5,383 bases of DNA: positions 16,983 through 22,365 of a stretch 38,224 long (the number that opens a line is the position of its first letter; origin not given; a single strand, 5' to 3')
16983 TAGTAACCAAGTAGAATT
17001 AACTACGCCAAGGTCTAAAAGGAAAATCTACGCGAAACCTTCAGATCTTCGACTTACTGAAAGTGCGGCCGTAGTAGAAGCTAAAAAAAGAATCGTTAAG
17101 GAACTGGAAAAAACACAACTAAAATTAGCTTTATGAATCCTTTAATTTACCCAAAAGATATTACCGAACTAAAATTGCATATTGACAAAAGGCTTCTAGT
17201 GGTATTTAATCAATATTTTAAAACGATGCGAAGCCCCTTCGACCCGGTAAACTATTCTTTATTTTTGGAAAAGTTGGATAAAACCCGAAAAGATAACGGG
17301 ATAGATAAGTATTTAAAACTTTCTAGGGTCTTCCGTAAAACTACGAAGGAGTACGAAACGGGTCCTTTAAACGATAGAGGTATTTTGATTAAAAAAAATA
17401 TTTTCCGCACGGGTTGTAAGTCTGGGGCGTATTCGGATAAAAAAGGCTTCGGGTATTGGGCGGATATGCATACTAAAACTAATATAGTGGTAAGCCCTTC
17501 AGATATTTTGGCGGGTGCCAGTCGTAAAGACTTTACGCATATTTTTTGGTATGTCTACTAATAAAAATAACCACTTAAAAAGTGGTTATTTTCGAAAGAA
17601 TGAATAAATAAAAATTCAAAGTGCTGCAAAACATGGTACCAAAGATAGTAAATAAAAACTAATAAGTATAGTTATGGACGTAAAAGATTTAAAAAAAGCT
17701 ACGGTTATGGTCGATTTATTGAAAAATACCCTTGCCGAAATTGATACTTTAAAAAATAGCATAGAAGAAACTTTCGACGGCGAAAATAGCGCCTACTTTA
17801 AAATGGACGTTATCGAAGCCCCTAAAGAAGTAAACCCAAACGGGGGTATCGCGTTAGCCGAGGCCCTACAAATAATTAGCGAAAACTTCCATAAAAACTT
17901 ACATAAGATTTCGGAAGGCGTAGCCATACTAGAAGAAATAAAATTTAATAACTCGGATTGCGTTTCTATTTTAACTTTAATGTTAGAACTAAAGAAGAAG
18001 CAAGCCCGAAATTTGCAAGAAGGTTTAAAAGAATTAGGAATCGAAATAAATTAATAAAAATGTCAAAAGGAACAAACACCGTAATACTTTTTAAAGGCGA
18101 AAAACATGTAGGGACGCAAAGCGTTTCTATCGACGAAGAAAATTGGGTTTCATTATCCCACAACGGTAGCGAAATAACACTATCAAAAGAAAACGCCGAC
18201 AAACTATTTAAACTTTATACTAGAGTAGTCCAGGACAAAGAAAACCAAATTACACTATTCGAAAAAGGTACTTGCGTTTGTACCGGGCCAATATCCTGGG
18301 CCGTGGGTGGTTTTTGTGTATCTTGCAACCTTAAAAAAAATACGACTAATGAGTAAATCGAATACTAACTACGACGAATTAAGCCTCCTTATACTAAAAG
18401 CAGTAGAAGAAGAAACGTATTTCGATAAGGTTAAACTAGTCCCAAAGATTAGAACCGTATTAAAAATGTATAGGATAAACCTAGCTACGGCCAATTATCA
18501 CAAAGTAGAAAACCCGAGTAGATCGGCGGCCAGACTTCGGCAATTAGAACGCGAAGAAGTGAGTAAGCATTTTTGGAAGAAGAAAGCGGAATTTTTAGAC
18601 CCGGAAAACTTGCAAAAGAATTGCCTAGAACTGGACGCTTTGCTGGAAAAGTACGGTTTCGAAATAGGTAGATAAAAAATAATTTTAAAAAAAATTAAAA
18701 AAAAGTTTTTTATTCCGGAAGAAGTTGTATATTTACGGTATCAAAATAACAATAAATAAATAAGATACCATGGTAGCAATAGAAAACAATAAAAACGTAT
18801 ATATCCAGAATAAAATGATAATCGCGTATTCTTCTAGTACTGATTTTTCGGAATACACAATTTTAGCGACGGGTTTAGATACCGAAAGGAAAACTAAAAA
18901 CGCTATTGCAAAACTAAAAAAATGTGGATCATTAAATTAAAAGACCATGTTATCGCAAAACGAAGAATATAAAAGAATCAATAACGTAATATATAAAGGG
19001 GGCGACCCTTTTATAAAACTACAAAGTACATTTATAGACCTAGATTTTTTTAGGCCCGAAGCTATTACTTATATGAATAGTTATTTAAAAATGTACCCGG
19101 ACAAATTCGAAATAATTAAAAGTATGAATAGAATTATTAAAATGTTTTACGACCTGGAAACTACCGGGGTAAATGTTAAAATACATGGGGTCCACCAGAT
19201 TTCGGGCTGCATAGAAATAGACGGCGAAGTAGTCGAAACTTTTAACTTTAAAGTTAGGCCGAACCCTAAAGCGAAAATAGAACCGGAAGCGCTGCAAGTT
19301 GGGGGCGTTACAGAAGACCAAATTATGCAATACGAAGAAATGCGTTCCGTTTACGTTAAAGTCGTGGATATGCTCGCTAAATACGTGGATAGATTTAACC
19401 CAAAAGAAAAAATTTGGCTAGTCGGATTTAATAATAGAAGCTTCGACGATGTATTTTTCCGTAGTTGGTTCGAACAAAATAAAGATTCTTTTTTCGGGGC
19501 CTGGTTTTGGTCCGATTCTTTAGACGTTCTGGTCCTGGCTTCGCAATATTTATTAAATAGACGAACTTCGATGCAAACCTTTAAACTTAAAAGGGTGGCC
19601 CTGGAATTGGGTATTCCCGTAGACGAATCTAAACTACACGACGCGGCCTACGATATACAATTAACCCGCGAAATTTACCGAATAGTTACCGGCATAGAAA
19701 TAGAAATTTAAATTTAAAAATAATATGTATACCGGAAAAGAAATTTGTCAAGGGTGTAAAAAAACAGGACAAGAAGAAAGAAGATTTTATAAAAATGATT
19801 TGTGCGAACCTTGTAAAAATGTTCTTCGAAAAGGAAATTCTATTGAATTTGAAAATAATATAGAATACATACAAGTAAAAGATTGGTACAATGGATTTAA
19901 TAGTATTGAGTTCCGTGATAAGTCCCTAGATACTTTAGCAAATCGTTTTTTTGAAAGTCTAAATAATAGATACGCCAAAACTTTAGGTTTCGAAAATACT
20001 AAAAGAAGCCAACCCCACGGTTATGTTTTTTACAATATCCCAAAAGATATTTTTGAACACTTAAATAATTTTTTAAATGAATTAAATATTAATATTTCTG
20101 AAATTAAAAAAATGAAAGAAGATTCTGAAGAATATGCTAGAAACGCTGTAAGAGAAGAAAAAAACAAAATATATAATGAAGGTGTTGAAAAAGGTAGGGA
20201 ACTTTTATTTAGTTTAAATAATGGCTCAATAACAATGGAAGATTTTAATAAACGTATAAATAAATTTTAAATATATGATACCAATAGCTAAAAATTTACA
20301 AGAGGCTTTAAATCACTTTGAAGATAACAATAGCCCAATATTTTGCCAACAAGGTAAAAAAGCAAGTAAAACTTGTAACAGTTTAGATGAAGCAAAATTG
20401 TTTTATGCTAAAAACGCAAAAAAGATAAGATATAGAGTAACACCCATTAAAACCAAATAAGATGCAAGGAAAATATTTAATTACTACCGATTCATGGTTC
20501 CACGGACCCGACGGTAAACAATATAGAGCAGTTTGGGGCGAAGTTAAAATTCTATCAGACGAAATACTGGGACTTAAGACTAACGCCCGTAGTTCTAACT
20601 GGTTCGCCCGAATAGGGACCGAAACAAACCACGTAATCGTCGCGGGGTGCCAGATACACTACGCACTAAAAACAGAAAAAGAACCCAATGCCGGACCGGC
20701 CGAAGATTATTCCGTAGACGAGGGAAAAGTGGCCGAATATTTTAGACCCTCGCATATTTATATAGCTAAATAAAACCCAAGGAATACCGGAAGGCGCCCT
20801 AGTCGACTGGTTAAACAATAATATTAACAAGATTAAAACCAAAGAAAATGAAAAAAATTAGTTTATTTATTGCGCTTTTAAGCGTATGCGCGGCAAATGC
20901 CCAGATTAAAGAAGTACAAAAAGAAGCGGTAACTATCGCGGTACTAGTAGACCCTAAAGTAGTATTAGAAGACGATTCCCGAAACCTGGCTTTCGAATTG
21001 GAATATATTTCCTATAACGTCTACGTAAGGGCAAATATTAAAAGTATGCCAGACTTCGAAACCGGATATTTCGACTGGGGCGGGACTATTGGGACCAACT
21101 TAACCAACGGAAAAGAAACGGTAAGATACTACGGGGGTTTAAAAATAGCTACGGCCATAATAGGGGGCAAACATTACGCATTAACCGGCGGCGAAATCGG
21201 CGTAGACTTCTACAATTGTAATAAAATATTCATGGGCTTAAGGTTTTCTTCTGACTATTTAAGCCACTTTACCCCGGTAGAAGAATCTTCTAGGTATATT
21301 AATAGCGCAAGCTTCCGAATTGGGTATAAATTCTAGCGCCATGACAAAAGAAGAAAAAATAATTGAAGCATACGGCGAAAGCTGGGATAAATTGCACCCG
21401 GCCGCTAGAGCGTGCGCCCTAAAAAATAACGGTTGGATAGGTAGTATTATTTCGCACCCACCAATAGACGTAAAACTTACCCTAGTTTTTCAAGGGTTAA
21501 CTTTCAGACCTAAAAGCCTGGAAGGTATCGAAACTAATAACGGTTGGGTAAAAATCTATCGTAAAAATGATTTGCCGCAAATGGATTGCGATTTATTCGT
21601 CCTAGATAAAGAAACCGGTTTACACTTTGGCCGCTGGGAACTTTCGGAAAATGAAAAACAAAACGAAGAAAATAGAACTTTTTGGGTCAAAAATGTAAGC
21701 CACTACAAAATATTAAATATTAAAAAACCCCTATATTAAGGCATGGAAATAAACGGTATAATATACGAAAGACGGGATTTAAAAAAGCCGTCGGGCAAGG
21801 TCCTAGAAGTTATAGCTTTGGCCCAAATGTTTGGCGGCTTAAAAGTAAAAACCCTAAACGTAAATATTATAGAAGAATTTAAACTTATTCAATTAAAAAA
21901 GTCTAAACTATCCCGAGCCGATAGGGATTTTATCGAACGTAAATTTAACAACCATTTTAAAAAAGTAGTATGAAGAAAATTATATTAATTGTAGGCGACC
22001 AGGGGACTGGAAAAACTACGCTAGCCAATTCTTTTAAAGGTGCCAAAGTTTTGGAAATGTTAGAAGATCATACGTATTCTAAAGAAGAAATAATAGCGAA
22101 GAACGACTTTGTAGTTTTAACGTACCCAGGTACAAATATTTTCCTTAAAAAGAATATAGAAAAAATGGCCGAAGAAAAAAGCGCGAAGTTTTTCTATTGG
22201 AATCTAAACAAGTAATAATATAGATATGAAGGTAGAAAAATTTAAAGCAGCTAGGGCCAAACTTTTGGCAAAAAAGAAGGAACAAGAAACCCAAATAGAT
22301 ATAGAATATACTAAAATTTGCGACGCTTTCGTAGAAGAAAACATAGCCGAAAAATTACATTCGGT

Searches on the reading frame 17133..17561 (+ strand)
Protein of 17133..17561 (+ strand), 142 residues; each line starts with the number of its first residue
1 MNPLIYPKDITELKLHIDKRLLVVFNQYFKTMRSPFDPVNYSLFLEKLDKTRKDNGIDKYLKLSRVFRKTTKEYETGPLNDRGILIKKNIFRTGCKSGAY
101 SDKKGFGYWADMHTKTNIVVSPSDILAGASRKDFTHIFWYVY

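Call 33: search_protein_families(library=pfam, proteins=[window:17133-17561:+], max_evalue=0.01)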
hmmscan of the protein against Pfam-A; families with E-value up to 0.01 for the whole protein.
window:17133-17561:+ (142 aa): 0 families

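Call 35: search_protein_families(library=phrogs, proteins=[window:17133-17561:+], max_evalue=0.01)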
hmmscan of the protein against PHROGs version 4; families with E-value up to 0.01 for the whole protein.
window:17133-17561:+ (142 aa): 1 family
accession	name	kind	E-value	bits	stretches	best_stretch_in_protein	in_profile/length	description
phrog_14149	-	unknown function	0.0033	18.7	1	91-140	21-65/67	-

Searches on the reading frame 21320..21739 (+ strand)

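Call 33: search_protein_families(library=pfam, proteins=[window:21320-21739:+], max_evalue=0.01)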
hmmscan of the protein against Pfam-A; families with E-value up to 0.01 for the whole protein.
window:21320-21739:+ (139 aa): 0 families

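Call 35: search_protein_families(library=phrogs, proteins=[window:21320-21739:+], max_evalue=0.01)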
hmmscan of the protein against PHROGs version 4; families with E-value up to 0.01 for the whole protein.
window:21320-21739:+ (139 aa): 1 family
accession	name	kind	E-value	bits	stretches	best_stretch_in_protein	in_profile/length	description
phrog_27445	-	unknown function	1.3e-14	55.7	1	58-139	68-145/145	-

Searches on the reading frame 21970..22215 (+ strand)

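Call 19: search_protein_families(library=phrogs, proteins=[window:21970-22215:+], max_evalue=0.01)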
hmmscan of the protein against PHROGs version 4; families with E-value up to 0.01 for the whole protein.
window:21970-22215:+ (81 aa): 8 families
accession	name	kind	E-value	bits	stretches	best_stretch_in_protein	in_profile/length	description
phrog_124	-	DNA, RNA and nucleotide metabolism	2e-05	25.2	1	3-40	44-80/382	Sak4-like ssDNA annealing protein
phrog_5846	-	DNA, RNA and nucleotide metabolism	0.0033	17.7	1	2-22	38-58/380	clamp loader of DNA polymerase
phrog_2071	-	other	0.0039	18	1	1-60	15-64/282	ATPase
phrog_18391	-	unknown function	0.004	18.3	1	1-27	1-27/83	-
phrog_5484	-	DNA, RNA and nucleotide metabolism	0.0074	16.9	1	4-47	30-73/239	DnaA-like replication initiation protein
phrog_5836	-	unknown function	0.0076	15.2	1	2-69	48-113/1071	-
phrog_14719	-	unknown function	0.0081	15.2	1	2-35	299-332/833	-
phrog_1815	-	other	0.0086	17.3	0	1-22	2-23/197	guanylate kinase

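Call 20: search_protein_families(library=pfam, proteins=[window:21970-22215:+], max_evalue=0.01)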
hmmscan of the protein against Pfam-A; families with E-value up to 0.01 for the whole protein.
window:21970-22215:+ (81 aa): 14 families
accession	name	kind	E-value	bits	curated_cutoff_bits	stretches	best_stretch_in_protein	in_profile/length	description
PF13401.12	AAA_22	-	0.00029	21.6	27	1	2-38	5-33/130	AAA domain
PF09439.16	SRPRB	-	0.00036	20.4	25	1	2-73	3-74/178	Signal recognition particle receptor beta subunit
PF13479.12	AAA_24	-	0.00063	20.1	27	1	2-28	2-26/195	AAA domain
PF10662.15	PduV-EutP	-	0.00067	19.9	21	1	1-55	1-46/143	Ethanolamine utilisation - propanediol utilisation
PF00350.29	Dynamin_N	-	0.0012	19.4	27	1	5-29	1-25/168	Dynamin family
PF06745.19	ATPase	-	0.0022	17.8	26.6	1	2-23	19-40/231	KaiC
PF13191.12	AAA_16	-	0.0023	18.9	32.6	1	4-23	26-45/167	AAA ATPase domain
PF13476.12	AAA_23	-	0.0026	18.8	27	1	2-25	19-42/201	AAA domain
PF20720.3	nSTAND3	-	0.0031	17.6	27.2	1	2-21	17-36/155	Novel STAND NTPase 3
PF00735.24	Septin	-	0.0042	16.8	26.2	1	5-38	7-39/280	Septin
PF13238.12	AAA_18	-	0.0048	17.8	29.4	1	5-54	1-44/128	AAA domain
PF08477.19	Roc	-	0.0053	17.4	27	1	5-28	2-25/119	Ras of Complex, Roc, domain of DAPkinase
PF00005.33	ABC_tran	-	0.0083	17.2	25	1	3-25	12-34/137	ABC transporter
PF07728.20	AAA_5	-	0.0086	16.5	22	1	5-42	2-43/139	AAA domain (dynein-related subfamily)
